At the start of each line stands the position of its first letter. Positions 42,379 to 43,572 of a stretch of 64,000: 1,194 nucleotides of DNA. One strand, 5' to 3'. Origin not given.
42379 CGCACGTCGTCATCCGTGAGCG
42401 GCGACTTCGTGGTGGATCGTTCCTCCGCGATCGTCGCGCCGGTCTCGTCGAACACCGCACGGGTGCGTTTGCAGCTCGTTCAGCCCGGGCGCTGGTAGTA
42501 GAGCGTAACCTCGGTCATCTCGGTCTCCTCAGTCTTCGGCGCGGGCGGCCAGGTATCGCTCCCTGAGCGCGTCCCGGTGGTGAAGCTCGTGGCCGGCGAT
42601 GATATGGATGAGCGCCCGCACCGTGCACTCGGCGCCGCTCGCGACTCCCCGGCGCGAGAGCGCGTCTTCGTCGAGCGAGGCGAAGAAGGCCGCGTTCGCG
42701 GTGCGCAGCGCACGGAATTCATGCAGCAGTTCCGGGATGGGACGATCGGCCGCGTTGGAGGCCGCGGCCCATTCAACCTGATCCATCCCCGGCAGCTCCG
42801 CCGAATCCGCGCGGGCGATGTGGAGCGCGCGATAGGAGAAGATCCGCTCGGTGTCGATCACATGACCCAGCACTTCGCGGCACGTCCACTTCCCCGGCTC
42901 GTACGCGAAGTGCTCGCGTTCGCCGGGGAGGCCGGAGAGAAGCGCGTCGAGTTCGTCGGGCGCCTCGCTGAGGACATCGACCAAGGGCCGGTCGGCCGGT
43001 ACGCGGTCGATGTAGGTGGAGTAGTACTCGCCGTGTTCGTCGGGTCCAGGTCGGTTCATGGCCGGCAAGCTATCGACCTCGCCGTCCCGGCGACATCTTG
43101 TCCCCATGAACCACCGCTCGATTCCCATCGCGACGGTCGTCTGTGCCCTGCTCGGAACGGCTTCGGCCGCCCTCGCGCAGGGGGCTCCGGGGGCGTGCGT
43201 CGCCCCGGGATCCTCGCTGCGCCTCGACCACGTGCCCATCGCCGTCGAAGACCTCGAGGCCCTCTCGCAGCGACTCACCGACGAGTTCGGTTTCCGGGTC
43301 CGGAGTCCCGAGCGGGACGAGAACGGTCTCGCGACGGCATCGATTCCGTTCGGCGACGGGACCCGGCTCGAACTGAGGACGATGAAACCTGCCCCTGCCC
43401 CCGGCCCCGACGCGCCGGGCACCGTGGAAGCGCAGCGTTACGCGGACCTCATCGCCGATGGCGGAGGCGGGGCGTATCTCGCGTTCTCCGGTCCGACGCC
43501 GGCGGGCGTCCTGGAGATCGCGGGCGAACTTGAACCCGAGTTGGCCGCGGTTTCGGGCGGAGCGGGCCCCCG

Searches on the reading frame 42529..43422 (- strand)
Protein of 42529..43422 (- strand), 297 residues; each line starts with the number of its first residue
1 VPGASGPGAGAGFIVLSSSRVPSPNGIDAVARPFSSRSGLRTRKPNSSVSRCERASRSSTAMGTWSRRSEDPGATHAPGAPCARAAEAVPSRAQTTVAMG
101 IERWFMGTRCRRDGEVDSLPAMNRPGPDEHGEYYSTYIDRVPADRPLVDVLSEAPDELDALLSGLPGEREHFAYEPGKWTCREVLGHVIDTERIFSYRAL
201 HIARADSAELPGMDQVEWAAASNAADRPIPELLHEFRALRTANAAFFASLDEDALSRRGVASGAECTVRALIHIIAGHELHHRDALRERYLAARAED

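Call 70: search_protein_families(library=pfam, proteins=[window:42529-43422:-], max_evalue=0.0001)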
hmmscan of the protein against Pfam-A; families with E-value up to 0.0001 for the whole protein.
window:42529-43422:- (297 aa): 3 families
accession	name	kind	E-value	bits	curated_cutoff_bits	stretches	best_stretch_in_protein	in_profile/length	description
PF12867.12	DinB_2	-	6.8e-21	75.5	24.8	1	151-283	2-125/128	DinB superfamily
PF04978.18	MST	-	6.4e-07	30.4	27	1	147-289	2-146/149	Mycothiol-S-transferase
PF11716.13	MDMPI_N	-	1.6e-06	29.3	24.2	1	153-284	3-138/140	Mycothiol maleylpyruvate isomerase N-terminal domain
